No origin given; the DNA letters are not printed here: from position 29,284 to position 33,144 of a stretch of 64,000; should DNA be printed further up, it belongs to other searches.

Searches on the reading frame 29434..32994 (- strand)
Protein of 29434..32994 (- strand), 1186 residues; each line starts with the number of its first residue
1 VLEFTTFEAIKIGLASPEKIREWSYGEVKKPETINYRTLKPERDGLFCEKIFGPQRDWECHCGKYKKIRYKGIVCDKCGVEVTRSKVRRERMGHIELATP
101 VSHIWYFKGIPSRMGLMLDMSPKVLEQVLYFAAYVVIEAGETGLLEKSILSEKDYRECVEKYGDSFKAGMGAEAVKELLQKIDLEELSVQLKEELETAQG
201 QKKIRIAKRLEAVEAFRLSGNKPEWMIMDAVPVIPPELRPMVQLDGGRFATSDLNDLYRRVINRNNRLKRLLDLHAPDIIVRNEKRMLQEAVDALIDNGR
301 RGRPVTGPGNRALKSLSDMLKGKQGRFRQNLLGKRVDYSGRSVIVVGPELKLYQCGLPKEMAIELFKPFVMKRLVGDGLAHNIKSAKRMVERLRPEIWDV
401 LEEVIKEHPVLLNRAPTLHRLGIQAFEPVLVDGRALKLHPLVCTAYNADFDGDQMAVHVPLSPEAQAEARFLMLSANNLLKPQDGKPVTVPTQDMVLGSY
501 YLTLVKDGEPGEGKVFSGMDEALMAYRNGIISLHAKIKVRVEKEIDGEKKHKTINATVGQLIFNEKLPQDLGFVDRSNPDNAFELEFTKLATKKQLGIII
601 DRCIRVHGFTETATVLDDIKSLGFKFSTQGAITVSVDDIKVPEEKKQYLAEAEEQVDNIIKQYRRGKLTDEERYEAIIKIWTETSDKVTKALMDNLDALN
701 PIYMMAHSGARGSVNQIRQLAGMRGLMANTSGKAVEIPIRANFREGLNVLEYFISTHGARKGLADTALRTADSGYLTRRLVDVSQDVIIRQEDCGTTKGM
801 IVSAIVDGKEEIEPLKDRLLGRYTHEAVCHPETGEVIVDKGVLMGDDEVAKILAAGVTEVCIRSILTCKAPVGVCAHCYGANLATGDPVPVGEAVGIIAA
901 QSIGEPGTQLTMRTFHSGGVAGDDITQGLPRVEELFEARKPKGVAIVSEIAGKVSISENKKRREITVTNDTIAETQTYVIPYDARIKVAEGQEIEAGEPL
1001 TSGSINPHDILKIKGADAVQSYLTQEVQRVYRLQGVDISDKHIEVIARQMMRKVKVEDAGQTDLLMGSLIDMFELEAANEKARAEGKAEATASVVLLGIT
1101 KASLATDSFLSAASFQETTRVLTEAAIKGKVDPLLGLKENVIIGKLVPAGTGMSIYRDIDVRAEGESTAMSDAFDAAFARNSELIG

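Call 47: search_protein_families(library=pfam, proteins=[window:29434-32994:-], max_evalue=0.001)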
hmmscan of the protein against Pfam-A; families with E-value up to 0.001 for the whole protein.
window:29434-32994:- (1186 aa): 5 families
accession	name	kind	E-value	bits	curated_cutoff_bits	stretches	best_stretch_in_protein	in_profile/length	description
PF04997.17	RNA_pol_Rpb1_1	-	1.9e-87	294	39.7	1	6-331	3-312/312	RNA polymerase Rpb1, domain 1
PF04998.22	RNA_pol_Rpb1_5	-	2.8e-68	230.7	28.5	1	746-1105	1-265/267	RNA polymerase Rpb1, domain 5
PF00623.25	RNA_pol_Rpb1_2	-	5e-40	137.9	25.3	2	382-474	73-165/166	RNA polymerase Rpb1, domain 2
PF04983.23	RNA_pol_Rpb1_3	-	1e-30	107.2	28.9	1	478-639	1-162/162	RNA polymerase Rpb1, domain 3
PF05000.22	RNA_pol_Rpb1_4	-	7.5e-17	61.6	24.8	1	668-730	1-78/107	RNA polymerase Rpb1, domain 4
